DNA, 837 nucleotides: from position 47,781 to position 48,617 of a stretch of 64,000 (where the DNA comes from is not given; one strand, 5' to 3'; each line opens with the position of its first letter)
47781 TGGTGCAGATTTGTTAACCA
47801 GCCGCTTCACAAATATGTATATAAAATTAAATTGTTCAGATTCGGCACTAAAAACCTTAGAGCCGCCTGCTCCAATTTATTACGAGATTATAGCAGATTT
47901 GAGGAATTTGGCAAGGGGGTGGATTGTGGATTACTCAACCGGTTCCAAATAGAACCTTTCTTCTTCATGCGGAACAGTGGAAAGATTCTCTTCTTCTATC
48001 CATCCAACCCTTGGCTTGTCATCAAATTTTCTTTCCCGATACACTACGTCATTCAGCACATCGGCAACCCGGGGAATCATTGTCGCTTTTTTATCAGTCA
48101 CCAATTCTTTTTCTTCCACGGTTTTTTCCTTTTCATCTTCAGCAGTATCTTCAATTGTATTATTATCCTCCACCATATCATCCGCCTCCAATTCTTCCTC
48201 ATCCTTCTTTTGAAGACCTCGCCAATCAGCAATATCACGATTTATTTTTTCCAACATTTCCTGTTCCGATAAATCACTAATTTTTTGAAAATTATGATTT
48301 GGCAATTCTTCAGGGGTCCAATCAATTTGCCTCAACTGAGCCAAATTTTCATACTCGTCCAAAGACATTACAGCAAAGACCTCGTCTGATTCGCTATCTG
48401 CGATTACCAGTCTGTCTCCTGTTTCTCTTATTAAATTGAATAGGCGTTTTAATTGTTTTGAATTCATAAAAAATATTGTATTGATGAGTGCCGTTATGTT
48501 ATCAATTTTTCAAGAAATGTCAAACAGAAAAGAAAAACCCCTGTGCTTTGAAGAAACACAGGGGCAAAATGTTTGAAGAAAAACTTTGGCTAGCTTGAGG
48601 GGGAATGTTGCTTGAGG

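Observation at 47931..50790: Gene insertion of about 3 kb splitting the fusA-tuf junction of the str operon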

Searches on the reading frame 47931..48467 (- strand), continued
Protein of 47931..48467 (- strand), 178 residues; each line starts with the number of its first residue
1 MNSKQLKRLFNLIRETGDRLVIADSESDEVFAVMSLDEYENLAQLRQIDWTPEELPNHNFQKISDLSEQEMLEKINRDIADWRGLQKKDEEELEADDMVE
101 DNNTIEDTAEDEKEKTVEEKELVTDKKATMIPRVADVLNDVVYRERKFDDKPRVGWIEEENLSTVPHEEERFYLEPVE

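Call 30: fold_search(model_id=the predicted structure, library=pdb)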
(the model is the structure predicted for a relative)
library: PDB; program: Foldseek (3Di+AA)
matches with E <= 10: 475; with E <= 0.001: 0
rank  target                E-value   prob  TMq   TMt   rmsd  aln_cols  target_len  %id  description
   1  6hix_BN               2.6e-01  0.16  0.18  0.16  10.5       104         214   18  Cryo-EM structure of the Trypanosoma brucei mitochondrial ribosome - This entry contains the large mitoribosomal subu (released 2018-09-26)
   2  2nnn_D                3.6e-01  0.20  0.13  0.16  12.0        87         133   21  Crystal structure of probable transcriptional regulator from Pseudomonas aeruginosa (released 2006-11-21)
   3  6hiv_BN               3.9e-01  0.14  0.15  0.16  10.5       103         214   17  Cryo-EM structure of the Trypanosoma brucei mitochondrial ribosome - This entry contains the complete mitoribosome (released 2018-10-03)
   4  4lln_D                4.8e-01  0.15  0.15  0.17  10.9        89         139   10  Crystal structure of S. aureus MepR-DNA complex (released 2014-05-14)
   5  2nnn_A                5.1e-01  0.16  0.13  0.16  12.0        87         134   21  Crystal structure of probable transcriptional regulator from Pseudomonas aeruginosa (released 2006-11-21)
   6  7kua                  5.5e-01  0.14  0.16  0.18  10.2        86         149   16  Crystal structure of the MarR family transcriptional regulator from Pseudomonas putida bound to Indole 3 acetic acid (released 2021-12-01)
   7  3bpx_A                6.7e-01  0.20  0.18  0.20  12.2        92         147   15  Crystal Structure of MarR (released 2008-05-20)
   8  3bpv                  6.7e-01  0.16  0.17  0.20  12.1        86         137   16  Crystal Structure of MarR (released 2008-05-20)
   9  3oei_E                7.2e-01  0.51  0.23  0.44  10.8        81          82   21  Crystal structure of Mycobacterium tuberculosis RelJK (Rv3357-Rv3358-RelBE3) (released 2011-03-16)
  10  3cto_B                7.7e-01  0.35  0.22  0.40  13.4        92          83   21  Crystal Structure of M. tuberculosis YefM antitoxin (released 2008-12-02)
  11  8pq4                  7.7e-01  0.16  0.16  0.20  11.0        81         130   17  Structure of HosA transcriptional regulator from enteropathogenic Escherichia coli O127:H6 (strain E2348/69) (released 2023-07-19)
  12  2nnn_C                7.7e-01  0.14  0.12  0.16  12.0        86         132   23  Crystal structure of probable transcriptional regulator from Pseudomonas aeruginosa (released 2006-11-21)
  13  8yxv_C                8.2e-01  0.66  0.21  0.49   2.8        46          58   20  Toxin-antitoxin complex from Streptococcus pneumoniae (released 2025-04-09)
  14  8yxv_G                8.2e-01  0.54  0.23  0.46  10.9        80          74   18  Toxin-antitoxin complex from Streptococcus pneumoniae (released 2025-04-09)
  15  3d55_B                8.2e-01  0.33  0.22  0.40  13.1        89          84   21  Crystal structure of M. tuberculosis YefM antitoxin (released 2008-12-02)
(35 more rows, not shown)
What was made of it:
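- On Phd/YefM antitoxin family (PF02604): Foldseek gives TM about 0.5 on YefM N-domains (call 30).
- Foldseek aligns 43-46 columns to YefM N-domains at rmsd 2.5-3.0 A (call 30).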

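Call 32: find_related_loci(query=A1, collection=genome_contigs, flank=6000)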
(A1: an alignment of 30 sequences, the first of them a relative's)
Query A1 (178 aa) in genome_contigs; peptide patterns used: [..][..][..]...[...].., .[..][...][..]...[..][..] (x = any residue, [..] = any of these).
464 stretches matched a pattern; 261 encode a relative of the query (tblastn E <= 1e-3); the best 80 are kept; 79 distinct loci.
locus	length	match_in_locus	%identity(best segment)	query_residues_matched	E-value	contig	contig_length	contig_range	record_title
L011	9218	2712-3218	70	1-178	2e-77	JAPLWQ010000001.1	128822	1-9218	MAG: Candidatus Magasanikiibacteriota bacterium isolate LacPavin_0920_SED2_MAG_44_15 LacPavin_0920_SED2_scaffold_1672985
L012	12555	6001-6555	49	1-178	6e-39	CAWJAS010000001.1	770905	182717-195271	MAG: Candidatus Magasanikbacteria bacterium isolate MFD04716.bin.1.126 genome assembly, contig: contig_41330, whole geno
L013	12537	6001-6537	45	1-178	7e-37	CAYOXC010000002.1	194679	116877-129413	MAG TPA_asm: uncultured Gammaproteobacteria bacterium isolate SRP319275_co4_114 genome assembly, contig: NODE_32_length_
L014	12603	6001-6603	38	1-178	1e-31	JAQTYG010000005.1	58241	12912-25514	MAG: Patescibacteria group bacterium isolate STC_31 NODE_1101_length_58241_cov_17.094383_Sandtown_C, whole genome shotgu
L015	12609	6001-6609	46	1-178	6e-45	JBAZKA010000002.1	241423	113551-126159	MAG: Patescibacteria group bacterium isolate SO_2017_LW4_132 scaffold_143_c1_LW137-91_2017, whole genome shotgun sequenc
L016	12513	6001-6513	34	1-178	8e-23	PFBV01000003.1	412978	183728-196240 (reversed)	MAG: Candidatus Magasanikbacteria bacterium CG10_big_fil_rev_8_21_14_0_10_36_32 CG10_8_21_14_0.10_scaffold_23_c, whole g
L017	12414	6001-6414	34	1-178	1e-19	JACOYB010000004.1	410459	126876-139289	MAG: Candidatus Magasanikbacteria bacterium isolate NC_groundwater_168_Ag_S-0.1um_42_11 S4_GD2017_2_S1_scaffold_6, whole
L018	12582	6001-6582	33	1-178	2e-19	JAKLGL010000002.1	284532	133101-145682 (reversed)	MAG: Patescibacteria group bacterium isolate RA.bin39 RA.bin39_2, whole genome shotgun sequence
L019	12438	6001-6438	35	1-178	2e-19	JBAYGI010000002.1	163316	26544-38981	MAG: Candidatus Magasanikiibacteriota bacterium isolate SO_2016_GW1_121 scaffold00192_OW334_2016, whole genome shotgun s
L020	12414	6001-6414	34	1-178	2e-19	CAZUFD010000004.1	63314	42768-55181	MAG TPA_asm: uncultured Gammaproteobacteria bacterium isolate SRP269290_co6_41 genome assembly, contig: NODE_112_length_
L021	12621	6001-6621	32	2-178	3e-19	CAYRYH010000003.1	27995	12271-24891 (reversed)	MAG TPA_asm: uncultured Gammaproteobacteria bacterium isolate SRP192927_co2_716 genome assembly, contig: NODE_2272_lengt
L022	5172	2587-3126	33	1-178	2e-18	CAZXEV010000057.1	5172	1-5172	MAG TPA_asm: uncultured Gammaproteobacteria bacterium isolate SRP286056_co3_44 genome assembly, contig: NODE_23536_lengt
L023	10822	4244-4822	33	1-178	3e-18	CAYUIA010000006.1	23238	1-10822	MAG TPA_asm: uncultured Gammaproteobacteria bacterium isolate binchicken_co111_88 genome assembly, contig: NODE_4459_len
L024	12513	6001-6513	33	1-178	2e-17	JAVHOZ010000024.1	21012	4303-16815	MAG: Candidatus Magasanikbacteria bacterium isolate WB02no2_37_9 NODE_1568_length_21012_cov_5.463664, whole genome shotg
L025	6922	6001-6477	34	1-178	3e-17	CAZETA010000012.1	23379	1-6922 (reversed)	MAG TPA_asm: uncultured Gammaproteobacteria bacterium isolate SRP298887_co1_128 genome assembly, contig: NODE_1956_lengt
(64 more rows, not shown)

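Call 39: search_protein_families(library=ncbifam, proteins=[window:47931-48467:-], max_evalue=1)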
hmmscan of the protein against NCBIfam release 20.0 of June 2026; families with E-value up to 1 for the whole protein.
window:47931-48467:- (178 aa): 2 families
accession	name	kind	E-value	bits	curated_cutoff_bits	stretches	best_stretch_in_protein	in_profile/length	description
TIGR03143.1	AhpF_homolog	hypoth_equivalog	0.055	12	687.65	1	70-151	359-440/555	putative alkyl hydroperoxide reductase F subunit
NF047590.1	GlcsyltransPgfM2Strep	equivalog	0.067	11.3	1500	1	57-174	593-703/884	glycosyltransferase PgfM2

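Call 40: search_protein_families(library=padloc, proteins=[window:47931-48467:-], max_evalue=1)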
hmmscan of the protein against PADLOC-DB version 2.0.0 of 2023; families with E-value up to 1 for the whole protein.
window:47931-48467:- (178 aa): 0 families

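Call 41: search_protein_families(library=phrogs, proteins=[window:47931-48467:-], max_evalue=1)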
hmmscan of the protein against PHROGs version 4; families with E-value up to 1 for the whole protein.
window:47931-48467:- (178 aa): 0 families

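Call 62: find_homologous_proteins(query=A1, max_evalue=0.00001)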
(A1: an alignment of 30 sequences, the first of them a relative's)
Query A1 (30 sequences) (178 aa, profile of the alignment): 1531 proteins with E <= 0.00001 among 8000 candidates; the best 120 are listed.
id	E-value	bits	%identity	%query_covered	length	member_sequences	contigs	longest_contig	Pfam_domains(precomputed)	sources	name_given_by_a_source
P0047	2.1e-49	186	43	46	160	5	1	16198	-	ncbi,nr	ncbi:hypothetical protein KAJ89_03095 [Candidatus Parcubacteria bacterium]|nr:hypothetical protein [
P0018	4.3e-49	185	44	56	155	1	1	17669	-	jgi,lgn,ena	-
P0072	1.2e-48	183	41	47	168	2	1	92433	-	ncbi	ncbi:MAG: hypothetical protein V1867_04620 [Candidatus Falkowbacteria bacterium]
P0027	2.6e-48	182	42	60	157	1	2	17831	-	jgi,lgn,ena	-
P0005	2.6e-48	182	62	100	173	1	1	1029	-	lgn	-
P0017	3.2e-48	182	45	56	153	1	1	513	-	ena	-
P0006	7.7e-48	181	60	100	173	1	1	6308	-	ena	-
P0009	8.8e-48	180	46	100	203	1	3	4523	-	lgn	-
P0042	9.1e-48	180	45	47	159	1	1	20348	-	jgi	jgi:hypothetical protein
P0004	9.3e-48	180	70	100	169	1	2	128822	-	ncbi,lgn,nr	ncbi:MAG: hypothetical protein NTW66_00020 [Candidatus Magasanikbacteria bacterium]|nr:hypothetical 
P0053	1.1e-47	180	42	49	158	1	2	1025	-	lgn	-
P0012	1.8e-47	179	44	100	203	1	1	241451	-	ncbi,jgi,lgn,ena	ncbi:MAG: hypothetical protein WC457_01955 [Patescibacteria group bacterium]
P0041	2.4e-47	179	40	56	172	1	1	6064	-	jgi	jgi:hypothetical protein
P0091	2.6e-47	179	40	46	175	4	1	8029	-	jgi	-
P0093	3.0e-47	179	41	45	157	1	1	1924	-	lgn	-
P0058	5.8e-47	178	45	47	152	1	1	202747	-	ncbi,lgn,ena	-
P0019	1.7e-46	176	39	58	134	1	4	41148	-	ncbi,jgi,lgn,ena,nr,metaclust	ncbi:MAG: hypothetical protein UT48_C0042G0004 [Parcubacteria group bacterium GW2011_GWE2_39_37]|nr:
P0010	2.4e-45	173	47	100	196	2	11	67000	-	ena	-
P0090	2.0e-44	170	34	52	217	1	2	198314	-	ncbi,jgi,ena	ncbi:MAG: hypothetical protein WCW25_02245 [Patescibacteria group bacterium]|jgi:hypothetical protei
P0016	2.0e-43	166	38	100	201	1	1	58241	-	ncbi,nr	ncbi:MAG: hypothetical protein PHD72_02705 [Patescibacteria group bacterium]|nr:hypothetical protein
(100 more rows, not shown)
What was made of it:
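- At least 1531 clusters at E<=1e-5, all named hypothetical (call 62).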

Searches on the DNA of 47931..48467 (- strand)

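Call 56: search_rna_families(sources=[L081, L008, L054, L058, L068, L017, L038, L085, L065, L089, L047], threshold=gathering)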
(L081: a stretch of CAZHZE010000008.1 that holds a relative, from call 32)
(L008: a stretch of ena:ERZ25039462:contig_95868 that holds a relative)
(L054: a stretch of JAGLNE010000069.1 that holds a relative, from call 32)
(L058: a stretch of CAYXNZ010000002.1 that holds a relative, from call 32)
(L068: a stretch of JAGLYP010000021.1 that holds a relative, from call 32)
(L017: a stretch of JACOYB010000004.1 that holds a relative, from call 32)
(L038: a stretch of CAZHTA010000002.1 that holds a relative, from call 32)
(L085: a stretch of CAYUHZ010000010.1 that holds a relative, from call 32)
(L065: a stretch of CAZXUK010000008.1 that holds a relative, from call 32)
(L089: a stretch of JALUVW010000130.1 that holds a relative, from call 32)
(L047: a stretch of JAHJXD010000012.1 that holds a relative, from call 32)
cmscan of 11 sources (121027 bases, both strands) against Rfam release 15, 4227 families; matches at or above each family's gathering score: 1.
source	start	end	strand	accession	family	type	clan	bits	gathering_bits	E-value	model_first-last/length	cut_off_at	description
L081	403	473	+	RF00005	tRNA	Gene; tRNA;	CL00001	57.5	29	1.6e-09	1-71/71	no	tRNA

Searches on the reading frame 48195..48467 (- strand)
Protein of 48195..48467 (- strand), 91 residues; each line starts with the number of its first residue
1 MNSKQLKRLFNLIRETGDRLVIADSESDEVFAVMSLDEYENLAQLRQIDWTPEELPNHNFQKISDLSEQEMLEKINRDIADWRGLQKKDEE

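Call 72: search_solved_structures(query=window:48195-48467:-, max_evalue=10, show_alignments=4)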
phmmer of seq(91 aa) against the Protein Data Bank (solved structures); distinct sequences matched with E-value up to 10: 11.
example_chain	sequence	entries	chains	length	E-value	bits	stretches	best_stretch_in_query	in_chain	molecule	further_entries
5g2z_A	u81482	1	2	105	0.015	18.9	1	22-69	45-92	THIOREDOXIN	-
3zzx_A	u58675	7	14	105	0.016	18.8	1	22-69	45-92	THIOREDOXIN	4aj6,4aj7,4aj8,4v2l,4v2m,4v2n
5g31_A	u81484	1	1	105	0.023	18.3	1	22-69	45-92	THIOREDOXIN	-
5g30_A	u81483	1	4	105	0.12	16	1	22-69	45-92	THIOREDOXIN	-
6l8e_A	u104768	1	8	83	0.36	14.4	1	4-72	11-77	YefM Antitoxin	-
6l8f_B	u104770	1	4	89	0.45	14.1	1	4-72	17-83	Antitoxin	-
7bwf_D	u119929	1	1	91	0.48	14.1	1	4-72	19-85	Antitoxin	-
7bwf_B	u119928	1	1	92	0.5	14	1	4-72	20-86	Antitoxin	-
7x36_A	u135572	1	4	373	1.4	12.6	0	25-54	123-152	EupfF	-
8g97_A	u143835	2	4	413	1.9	12.1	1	17-58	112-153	Dimodular nonribosomal peptide synthase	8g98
8g95_A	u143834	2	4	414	1.9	12.1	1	17-58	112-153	Dimodular nonribosomal peptide synthase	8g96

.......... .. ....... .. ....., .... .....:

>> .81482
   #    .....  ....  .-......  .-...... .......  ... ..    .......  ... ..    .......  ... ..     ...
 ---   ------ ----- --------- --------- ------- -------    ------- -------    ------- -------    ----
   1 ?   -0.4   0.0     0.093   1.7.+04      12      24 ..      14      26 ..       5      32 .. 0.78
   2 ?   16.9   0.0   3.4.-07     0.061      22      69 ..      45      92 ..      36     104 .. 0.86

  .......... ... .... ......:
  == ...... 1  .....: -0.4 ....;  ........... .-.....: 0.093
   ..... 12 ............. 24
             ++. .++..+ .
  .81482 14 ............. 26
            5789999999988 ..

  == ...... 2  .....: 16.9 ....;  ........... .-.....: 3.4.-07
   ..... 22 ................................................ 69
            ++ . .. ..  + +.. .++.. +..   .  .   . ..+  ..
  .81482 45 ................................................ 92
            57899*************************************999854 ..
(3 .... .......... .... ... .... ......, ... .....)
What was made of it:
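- phmmer aligns residues 4-72 to YefM 11-77, but not significantly (E 0.36; call 72).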
